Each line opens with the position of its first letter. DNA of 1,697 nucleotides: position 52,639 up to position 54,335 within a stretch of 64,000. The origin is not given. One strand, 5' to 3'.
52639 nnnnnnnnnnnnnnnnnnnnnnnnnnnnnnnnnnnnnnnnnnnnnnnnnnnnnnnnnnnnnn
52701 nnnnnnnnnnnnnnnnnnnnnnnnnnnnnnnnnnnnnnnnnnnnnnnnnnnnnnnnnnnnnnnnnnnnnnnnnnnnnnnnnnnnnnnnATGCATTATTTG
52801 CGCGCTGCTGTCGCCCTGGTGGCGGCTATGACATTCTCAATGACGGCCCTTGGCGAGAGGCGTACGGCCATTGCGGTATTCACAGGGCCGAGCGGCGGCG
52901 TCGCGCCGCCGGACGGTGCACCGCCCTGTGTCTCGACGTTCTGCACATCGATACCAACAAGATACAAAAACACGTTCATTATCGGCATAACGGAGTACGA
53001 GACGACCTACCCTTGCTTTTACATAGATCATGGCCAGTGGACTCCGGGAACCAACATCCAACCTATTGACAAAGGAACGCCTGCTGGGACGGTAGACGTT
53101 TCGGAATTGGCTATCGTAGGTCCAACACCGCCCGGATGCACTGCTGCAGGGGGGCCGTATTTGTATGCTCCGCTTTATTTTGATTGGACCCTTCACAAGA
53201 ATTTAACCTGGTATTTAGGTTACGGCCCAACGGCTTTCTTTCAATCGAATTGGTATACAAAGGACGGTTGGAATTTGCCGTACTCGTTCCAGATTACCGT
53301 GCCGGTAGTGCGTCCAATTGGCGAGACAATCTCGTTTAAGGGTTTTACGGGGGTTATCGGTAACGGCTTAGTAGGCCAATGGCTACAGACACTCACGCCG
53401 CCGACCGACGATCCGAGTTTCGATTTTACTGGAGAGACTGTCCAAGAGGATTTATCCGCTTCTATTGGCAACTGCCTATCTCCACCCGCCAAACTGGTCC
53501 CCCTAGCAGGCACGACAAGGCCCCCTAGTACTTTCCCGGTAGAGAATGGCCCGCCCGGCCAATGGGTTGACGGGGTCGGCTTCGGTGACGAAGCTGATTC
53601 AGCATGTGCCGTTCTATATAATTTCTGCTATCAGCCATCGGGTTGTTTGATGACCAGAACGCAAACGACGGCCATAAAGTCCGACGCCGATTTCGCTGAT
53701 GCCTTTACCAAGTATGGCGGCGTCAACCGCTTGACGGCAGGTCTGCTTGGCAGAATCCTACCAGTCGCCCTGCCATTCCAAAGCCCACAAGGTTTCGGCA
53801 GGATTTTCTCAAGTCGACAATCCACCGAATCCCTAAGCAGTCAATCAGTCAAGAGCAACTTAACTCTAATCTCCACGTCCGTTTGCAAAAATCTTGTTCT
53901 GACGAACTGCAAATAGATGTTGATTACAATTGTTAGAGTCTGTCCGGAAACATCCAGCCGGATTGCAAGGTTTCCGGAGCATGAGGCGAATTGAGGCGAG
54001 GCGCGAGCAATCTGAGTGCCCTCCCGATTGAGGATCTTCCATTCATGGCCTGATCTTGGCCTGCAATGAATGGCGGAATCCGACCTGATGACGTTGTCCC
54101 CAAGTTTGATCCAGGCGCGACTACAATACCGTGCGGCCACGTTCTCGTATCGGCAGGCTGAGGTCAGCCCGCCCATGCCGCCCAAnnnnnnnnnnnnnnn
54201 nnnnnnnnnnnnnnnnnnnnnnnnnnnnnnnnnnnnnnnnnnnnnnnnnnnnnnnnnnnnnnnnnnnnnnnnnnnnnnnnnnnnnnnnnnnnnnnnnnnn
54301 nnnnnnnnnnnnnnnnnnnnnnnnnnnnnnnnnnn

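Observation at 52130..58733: Three tandem, diversified copies of a two-gene secreted-protein cassette with a conserved leader: candidate undescribed system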

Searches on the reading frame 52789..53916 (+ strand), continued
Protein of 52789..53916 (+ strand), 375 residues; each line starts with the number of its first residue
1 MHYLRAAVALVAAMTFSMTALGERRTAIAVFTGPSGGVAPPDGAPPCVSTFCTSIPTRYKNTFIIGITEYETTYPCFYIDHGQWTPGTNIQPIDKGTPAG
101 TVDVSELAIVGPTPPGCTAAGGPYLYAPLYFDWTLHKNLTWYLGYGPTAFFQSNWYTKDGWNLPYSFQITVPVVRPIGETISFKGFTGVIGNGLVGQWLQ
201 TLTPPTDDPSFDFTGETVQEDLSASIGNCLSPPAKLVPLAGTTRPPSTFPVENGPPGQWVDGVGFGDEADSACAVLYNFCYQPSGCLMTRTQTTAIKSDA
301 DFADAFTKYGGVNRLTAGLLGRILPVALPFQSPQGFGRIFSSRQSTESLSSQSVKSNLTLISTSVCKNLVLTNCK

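Call 67: fold_search(model_id=the predicted structure, library=pdb)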
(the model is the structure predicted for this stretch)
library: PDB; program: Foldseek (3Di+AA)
matches with E <= 10: 1725; with E <= 0.001: 2
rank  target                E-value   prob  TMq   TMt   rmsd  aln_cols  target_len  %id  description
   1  4u48                  6.7e-04  0.84  0.18  0.06  25.4       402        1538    7  Crystal structure of Salmonella alpha-2-macroglobulin (released 2014-09-17)
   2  3hs0_A                7.4e-04  0.60  0.17  0.12  25.0       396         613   10  Cobra Venom Factor (CVF) in complex with human factor B (released 2009-07-07)
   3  3q2w_A                1.2e-03  0.63  0.19  0.15  17.2       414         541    8  Crystal structure of mouse N-cadherin ectodomain (released 2011-02-23)
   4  6vfw_E                1.3e-03  0.91  0.24  0.22  19.4       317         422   12  Crystal structure of human delta protocadherin 10 EC1-EC4 (released 2020-03-11)
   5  4u4j                  1.3e-03  0.75  0.18  0.06  25.4       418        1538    7  Crystal structure of Salmonella alpha-2-macroglobulin mutant Y1175G (released 2014-09-17)
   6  7stz_C                1.9e-03  0.63  0.21  0.16  17.9       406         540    7  Crystal Structure of Human E-cadherin EC1-5 bound by mouse monoclonal antibody Fab mAb-1_19A11 (released 2022-01-26)
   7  3q2v_B                2.1e-03  0.44  0.18  0.16  18.5       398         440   10  Crystal structure of mouse E-cadherin ectodomain (released 2011-04-06)
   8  6vft_B                2.6e-03  0.57  0.20  0.18  20.4       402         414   10  Crystal structure of human delta protocadherin 17 EC1-EC4 (released 2020-03-11)
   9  6rqj_B                2.6e-03  0.47  0.17  0.11  24.7       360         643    8  Structure of human complement C5 complexed with tick inhibitors OmCI, RaCI1 and CirpT1 (released 2020-01-08)
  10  7ad7_B                2.7e-03  0.63  0.19  0.12  24.9       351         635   10  Crystal structure of human complement C5 in complex with the K8 bovine knob domain peptide. (released 2021-03-10)
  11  4rtd                  2.7e-03  0.21  0.14  0.06  26.1       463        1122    6  Escherichia coli alpha-2-macroglobulin activated by porcine elastase (released 2015-07-15)
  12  9ijj_E                3.3e-03  0.35  0.17  0.14  20.1       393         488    9  In situ structure of the central apparatus in mouse sperm axoneme. (released 2025-06-04)
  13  5t9t_A                3.5e-03  0.63  0.24  0.18  24.8       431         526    6  Protocadherin Gamma B2 extracellular cadherin domains 1-5 (released 2016-10-19)
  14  6vfw_C                4.1e-03  0.82  0.24  0.21  22.6       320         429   11  Crystal structure of human delta protocadherin 10 EC1-EC4 (released 2020-03-11)
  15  6vfw_B                4.7e-03  0.80  0.24  0.22  19.5       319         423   11  Crystal structure of human delta protocadherin 10 EC1-EC4 (released 2020-03-11)
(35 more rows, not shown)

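Call 80: find_encoding_contigs(protein=P0146, flank=6000, max_places=1)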
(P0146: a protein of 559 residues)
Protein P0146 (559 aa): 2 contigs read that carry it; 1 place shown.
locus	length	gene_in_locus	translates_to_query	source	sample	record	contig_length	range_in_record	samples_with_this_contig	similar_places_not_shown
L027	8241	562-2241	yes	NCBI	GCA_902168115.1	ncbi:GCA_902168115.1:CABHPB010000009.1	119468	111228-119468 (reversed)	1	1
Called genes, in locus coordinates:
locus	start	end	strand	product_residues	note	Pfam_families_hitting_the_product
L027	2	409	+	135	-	?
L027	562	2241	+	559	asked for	-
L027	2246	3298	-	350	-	PF00072:Response_reg, PF07568:HisKA_2, PF13581:HATPase_c_2, PF02518:HATPase_c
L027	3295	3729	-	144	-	PF00072:Response_reg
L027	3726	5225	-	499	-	PF05227:CHASE3, PF00512:HisKA (weak), PF02518:HATPase_c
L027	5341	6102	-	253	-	PF01464:SLT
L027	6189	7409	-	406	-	PF00353:HemolysinCabind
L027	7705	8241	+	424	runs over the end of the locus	-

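Call 81: find_encoding_contigs(protein=P0174, flank=6000, max_places=1)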
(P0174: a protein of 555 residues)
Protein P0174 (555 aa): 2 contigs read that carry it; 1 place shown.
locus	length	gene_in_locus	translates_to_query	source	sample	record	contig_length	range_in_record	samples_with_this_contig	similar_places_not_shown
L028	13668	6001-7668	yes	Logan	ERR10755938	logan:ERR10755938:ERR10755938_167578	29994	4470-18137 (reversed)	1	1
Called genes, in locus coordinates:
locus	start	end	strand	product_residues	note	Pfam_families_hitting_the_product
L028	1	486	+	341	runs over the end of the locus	PF08843:AbiEii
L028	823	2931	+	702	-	PF01436:NHL (faint), PF24684:Vgb_lyase (faint)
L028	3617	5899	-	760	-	PF00930:DPPIV_N (faint), PF23381:Beta-prop_IFT122_1st (faint), PF25174:Beta-prop_THOC3 (faint), PF26549:Tricorn_N, PF07676:PD40, PF26550:Tricorn_2nd, PF26549:Tricorn_N, PF07676:PD40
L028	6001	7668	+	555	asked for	PF00801:PKD (weak), PF18911:PKD_4, PF22352:K319L-like_PKD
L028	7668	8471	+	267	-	-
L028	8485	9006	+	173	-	-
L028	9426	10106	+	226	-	-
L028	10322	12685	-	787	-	PF00082:Peptidase_S8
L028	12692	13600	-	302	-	PF00004:AAA, PF07728:AAA_5 (faint)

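Call 83: search_protein_families(library=pfam, proteins=[L026:7311-8195:+, L028:7668-8471:+, L026:8192-8764:+, L028:8485-9006:+, P0142, P0146], max_evalue=1)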
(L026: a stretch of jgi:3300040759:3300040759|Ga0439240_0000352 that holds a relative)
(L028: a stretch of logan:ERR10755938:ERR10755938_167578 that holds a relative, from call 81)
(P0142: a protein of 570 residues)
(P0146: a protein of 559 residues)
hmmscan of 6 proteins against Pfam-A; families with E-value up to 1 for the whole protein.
L026:7311-8195:+ (294 aa): 0 families

L028:7668-8471:+ (267 aa): 0 families

L026:8192-8764:+ (190 aa): 1 family
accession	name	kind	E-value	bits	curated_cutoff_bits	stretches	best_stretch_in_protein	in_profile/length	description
PF25706.1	HCMV_UL116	-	0.32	10.6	30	1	29-88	90-150/336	Human cytomegalovirus UL116 protein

L028:8485-9006:+ (173 aa): 0 families

P0142 (570 aa): 1 family
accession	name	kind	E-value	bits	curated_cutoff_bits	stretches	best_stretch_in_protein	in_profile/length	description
PF05387.16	Chorion_3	-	0.12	12.2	22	0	26-100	16-90/277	Chorion family 3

P0146 (559 aa): 0 families

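Call 90: find_related_loci(query=A1, collection=viral_contigs, flank=5000)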
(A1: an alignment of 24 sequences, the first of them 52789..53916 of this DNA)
Query A1 (375 aa) in viral_contigs; peptide patterns used: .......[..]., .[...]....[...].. (x = any residue, [..] = any of these).
30 stretches matched a pattern, but none encodes a relative of the query by tblastn (E <= 1e-3).

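Call 91: search_dna_similar(query=window:52789-53916:+, collection=plasmids, mode=protein, max_evalue=0.001)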
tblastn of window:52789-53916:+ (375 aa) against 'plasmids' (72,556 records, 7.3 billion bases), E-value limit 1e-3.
No match.

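Call 92: search_dna_similar(query=window:52789-53916:+, collection=phages, mode=protein, max_evalue=0.001)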
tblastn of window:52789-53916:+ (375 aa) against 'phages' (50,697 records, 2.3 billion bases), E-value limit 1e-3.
No match.

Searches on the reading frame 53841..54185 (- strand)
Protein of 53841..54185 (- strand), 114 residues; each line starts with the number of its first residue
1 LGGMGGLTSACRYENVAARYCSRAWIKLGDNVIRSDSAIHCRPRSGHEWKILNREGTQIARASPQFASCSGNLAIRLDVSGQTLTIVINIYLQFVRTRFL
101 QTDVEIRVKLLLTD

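Call 88: search_protein_families(library=pfam, proteins=[window:53841-54185:-], max_evalue=0.01)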
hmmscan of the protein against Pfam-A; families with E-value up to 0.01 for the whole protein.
window:53841-54185:- (114 aa): 0 families
